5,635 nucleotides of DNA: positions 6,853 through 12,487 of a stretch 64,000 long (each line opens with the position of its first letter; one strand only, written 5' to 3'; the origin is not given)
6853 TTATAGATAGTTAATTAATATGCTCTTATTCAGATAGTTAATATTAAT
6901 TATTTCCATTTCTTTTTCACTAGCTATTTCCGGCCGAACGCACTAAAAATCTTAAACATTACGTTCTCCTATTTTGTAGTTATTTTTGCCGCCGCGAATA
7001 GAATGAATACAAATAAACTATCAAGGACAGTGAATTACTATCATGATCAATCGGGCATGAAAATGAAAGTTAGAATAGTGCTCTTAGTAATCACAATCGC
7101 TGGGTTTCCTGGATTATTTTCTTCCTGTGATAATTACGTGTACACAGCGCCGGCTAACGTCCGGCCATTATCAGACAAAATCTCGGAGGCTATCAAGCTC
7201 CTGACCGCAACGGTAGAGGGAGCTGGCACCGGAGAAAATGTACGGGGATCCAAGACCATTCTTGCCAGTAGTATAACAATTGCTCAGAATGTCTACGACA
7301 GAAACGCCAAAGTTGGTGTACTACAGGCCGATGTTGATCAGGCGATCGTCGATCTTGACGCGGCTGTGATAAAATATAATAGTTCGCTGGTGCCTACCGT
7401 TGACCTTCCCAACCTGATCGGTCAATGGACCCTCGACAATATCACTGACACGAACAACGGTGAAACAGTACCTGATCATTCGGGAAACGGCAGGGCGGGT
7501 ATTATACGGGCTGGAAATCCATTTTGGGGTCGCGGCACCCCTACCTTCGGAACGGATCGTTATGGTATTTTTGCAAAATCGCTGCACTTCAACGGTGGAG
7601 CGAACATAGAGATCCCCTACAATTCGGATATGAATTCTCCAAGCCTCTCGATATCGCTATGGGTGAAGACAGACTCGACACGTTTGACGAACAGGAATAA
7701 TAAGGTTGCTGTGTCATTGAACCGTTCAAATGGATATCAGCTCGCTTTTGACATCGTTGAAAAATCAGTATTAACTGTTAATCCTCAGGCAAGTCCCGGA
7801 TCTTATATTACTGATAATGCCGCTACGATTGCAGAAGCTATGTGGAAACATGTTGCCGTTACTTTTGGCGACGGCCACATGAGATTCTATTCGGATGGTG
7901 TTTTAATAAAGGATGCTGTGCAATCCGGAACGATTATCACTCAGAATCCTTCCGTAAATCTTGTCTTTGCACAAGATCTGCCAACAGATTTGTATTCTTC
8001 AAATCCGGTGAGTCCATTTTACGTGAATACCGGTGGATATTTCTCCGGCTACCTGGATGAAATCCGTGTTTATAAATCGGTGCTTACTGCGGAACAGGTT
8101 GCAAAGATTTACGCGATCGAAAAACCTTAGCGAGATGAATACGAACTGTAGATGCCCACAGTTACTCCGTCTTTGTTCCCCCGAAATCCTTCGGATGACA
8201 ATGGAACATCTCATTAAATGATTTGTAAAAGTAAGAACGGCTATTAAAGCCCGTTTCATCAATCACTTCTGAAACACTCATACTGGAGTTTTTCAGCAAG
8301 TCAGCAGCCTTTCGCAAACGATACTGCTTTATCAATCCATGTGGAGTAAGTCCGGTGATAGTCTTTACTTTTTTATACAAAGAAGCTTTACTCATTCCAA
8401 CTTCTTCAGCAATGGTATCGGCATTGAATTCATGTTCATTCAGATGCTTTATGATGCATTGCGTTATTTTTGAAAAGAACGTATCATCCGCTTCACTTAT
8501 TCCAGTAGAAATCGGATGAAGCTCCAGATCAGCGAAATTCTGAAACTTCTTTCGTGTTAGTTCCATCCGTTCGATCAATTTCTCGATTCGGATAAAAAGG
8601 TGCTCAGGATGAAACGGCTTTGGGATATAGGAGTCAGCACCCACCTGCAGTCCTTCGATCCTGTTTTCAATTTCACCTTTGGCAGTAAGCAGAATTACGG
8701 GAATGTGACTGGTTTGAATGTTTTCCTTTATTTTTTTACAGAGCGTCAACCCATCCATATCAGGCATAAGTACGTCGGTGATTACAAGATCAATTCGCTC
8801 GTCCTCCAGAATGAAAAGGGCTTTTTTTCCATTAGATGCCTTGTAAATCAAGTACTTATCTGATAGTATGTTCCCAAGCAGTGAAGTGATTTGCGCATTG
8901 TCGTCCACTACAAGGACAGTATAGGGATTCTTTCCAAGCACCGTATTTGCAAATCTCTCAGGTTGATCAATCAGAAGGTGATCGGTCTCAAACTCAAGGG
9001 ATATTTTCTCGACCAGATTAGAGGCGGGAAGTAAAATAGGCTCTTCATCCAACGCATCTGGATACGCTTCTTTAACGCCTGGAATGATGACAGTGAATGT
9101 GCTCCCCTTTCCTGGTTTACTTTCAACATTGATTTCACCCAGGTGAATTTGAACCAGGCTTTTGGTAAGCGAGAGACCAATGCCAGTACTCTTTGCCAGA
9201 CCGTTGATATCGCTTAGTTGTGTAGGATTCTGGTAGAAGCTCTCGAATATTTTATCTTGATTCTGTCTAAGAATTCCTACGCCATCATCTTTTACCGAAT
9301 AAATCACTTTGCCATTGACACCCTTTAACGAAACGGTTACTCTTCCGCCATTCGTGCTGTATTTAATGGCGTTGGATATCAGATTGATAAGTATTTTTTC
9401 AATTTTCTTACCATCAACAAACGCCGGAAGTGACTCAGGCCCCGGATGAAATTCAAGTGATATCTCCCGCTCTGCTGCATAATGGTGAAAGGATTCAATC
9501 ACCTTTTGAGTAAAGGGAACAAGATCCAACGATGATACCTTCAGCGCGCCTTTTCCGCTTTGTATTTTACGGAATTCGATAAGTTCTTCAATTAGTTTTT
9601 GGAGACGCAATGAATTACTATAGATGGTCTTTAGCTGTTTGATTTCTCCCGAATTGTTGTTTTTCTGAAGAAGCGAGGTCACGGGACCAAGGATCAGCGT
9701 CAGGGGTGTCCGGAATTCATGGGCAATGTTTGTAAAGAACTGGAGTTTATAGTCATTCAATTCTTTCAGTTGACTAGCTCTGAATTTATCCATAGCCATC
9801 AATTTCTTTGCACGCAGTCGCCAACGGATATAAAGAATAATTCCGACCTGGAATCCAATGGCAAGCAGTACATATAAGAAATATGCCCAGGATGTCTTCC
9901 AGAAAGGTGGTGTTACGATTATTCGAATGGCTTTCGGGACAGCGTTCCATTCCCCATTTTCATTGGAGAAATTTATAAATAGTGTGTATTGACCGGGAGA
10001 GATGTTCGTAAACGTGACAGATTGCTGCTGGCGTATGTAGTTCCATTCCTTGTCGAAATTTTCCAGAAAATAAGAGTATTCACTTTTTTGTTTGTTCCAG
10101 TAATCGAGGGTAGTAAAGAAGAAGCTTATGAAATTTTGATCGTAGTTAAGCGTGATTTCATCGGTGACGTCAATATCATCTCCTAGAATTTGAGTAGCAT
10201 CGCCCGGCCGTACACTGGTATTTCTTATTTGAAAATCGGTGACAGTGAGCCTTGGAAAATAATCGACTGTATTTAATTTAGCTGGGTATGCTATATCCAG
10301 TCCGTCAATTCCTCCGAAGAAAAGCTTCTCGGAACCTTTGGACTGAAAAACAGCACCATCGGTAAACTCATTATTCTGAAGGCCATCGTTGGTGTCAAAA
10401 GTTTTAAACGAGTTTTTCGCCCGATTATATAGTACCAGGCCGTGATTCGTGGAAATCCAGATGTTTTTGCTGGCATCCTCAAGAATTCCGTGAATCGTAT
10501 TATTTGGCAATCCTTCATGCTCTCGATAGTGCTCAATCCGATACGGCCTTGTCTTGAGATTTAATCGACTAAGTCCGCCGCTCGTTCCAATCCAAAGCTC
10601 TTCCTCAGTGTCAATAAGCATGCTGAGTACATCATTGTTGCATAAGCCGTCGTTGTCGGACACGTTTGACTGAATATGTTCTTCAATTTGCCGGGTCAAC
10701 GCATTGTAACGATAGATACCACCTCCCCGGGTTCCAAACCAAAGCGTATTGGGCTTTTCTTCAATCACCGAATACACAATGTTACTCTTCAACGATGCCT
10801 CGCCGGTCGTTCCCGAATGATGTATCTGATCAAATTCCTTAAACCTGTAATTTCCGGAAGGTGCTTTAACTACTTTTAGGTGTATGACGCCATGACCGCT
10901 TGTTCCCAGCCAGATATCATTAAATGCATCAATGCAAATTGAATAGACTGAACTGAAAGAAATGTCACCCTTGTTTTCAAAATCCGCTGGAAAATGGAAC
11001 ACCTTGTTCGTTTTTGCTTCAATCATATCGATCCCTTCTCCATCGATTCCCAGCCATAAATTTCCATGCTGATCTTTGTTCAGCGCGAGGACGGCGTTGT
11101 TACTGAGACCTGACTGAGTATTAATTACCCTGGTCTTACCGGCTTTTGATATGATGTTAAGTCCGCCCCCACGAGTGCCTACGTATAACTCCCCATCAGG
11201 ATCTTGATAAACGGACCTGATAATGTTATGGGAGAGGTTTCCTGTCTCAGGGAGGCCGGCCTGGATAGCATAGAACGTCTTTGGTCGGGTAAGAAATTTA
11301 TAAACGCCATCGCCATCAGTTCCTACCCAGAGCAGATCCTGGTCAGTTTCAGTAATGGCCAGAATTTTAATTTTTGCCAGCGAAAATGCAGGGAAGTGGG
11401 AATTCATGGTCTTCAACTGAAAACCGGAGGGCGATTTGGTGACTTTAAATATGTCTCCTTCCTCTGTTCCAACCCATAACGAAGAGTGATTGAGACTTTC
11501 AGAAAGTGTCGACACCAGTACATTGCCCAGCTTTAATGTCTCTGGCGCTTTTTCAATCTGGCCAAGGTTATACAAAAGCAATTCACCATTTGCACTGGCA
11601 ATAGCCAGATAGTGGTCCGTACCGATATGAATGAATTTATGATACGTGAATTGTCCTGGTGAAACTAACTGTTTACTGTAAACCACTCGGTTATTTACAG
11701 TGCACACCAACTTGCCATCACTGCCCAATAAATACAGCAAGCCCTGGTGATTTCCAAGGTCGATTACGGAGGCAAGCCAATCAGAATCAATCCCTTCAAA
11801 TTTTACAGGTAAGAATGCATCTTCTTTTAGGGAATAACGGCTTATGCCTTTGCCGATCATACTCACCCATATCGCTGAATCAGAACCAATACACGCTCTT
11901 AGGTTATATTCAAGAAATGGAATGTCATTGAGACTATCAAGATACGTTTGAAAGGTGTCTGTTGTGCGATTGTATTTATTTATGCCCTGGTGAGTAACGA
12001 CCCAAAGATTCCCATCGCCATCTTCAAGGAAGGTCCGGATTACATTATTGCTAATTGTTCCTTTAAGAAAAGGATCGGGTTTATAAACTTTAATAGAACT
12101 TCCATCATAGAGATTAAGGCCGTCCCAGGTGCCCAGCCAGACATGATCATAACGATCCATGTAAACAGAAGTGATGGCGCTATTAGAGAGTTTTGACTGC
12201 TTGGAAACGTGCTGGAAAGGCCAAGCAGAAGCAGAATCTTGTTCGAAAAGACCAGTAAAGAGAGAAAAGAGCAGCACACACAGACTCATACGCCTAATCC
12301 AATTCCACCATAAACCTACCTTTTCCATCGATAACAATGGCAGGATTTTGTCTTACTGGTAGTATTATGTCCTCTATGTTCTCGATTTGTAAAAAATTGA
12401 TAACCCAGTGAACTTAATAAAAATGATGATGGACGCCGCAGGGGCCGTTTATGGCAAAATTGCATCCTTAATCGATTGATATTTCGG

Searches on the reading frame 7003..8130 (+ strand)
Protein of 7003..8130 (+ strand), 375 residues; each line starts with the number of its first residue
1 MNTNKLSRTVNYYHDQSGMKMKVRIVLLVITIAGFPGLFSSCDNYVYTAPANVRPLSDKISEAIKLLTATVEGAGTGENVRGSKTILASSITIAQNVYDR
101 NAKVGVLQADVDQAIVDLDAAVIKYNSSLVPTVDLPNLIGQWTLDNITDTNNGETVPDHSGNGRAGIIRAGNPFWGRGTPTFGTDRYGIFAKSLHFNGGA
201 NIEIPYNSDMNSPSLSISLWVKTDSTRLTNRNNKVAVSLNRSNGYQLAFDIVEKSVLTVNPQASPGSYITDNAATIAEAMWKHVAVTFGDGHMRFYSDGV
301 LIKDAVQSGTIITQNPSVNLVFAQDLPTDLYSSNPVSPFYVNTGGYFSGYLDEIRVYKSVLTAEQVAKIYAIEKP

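Call 8: search_protein_families(library=pfam, proteins=[window:7003-8130:+], max_evalue=0.001)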
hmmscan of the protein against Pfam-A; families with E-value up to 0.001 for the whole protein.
window:7003-8130:+ (375 aa): 1 family
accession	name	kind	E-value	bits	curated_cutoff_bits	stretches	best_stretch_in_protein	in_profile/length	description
PF13385.13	Laminin_G_3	-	2.4e-18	67.2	27.6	1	197-367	2-151/151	Concanavalin A-like lectin/glucanases superfamily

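Call 69: search_protein_families(library=ncbifam, proteins=[window:7003-8127:+], max_evalue=0.001)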
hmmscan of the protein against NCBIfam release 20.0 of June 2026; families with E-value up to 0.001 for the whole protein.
window:7003-8127:+ (375 aa): 1 family
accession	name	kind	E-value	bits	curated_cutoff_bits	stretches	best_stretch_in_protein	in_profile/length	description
NF052521.1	TafC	equivalog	5.7e-07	29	410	1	194-371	195-361/373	TafC family fimbrial protein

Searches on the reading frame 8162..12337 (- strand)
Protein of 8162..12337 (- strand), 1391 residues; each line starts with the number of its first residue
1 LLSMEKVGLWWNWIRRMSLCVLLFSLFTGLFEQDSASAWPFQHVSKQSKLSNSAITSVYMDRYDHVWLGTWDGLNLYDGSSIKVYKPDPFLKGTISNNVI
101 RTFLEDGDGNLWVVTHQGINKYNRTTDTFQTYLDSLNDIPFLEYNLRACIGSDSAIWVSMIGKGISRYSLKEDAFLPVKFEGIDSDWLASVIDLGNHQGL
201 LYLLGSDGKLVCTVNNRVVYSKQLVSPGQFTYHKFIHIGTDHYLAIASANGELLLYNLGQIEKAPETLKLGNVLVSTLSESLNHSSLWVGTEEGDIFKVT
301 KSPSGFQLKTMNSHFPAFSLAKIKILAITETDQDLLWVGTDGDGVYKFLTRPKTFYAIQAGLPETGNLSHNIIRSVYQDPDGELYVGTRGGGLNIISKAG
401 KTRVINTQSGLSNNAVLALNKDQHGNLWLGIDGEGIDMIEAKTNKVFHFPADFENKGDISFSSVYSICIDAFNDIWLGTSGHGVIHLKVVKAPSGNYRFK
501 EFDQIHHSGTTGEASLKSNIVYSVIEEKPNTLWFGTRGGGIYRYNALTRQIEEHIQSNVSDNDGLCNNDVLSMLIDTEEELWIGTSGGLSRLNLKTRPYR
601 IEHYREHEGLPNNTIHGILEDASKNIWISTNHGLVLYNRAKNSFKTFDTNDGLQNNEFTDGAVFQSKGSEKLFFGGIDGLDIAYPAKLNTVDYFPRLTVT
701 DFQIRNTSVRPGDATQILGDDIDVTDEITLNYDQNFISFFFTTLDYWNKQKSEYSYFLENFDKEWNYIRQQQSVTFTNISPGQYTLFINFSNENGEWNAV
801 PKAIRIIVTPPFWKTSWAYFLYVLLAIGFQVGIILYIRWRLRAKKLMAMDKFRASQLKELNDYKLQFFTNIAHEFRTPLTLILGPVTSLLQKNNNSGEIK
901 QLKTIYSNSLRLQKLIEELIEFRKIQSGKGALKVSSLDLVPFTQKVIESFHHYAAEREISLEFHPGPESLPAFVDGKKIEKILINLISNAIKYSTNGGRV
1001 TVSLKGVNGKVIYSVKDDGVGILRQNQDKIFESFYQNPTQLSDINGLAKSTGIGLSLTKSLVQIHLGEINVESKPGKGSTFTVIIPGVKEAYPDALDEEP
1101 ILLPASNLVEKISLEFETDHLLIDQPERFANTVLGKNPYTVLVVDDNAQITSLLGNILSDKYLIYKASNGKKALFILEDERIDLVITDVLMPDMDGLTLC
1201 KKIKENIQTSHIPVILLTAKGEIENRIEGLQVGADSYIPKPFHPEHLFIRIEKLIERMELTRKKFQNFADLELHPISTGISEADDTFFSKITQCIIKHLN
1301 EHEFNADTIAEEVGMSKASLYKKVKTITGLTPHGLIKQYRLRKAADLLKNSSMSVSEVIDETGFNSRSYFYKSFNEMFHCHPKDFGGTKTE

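Call 8: search_protein_families(library=pfam, proteins=[window:8162-12337:-], max_evalue=0.001)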
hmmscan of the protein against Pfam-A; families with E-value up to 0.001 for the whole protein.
window:8162-12337:- (1391 aa): 8 families
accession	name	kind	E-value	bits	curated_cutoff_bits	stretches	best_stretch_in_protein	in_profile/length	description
PF07494.17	Reg_prop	-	6.1e-38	124.4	20.4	1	609-632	1-24/24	Two component regulator propeller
PF00072.30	Response_reg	-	1.5e-27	96.4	30.2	1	1141-1251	1-110/111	Response regulator receiver domain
PF02518.31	HATPase_c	-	2.5e-23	83.1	26.4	1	975-1086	2-108/111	Histidine kinase-, DNA gyrase B-, and HSP90-like ATPase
PF12833.13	HTH_18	-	2.3e-19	69.9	33.6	1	1309-1385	1-77/80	Helix-turn-helix domain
PF07495.19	Y_Y_Y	-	2.4e-14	53.4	26.6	1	747-808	3-64/65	Y_Y_Y domain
PF00512.31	HisKA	-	4.4e-13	49.5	26.9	1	864-928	2-66/66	His Kinase A (phospho-acceptor) domain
PF00165.29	HTH_AraC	-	1e-08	35.6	26.6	0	1349-1374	2-29/42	Bacterial regulatory helix-turn-helix proteins, AraC family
PF23748.1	Beta-prop_LRRK2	-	0.00028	20.4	26.9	0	563-589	269-295/359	LRRK2 beta propeller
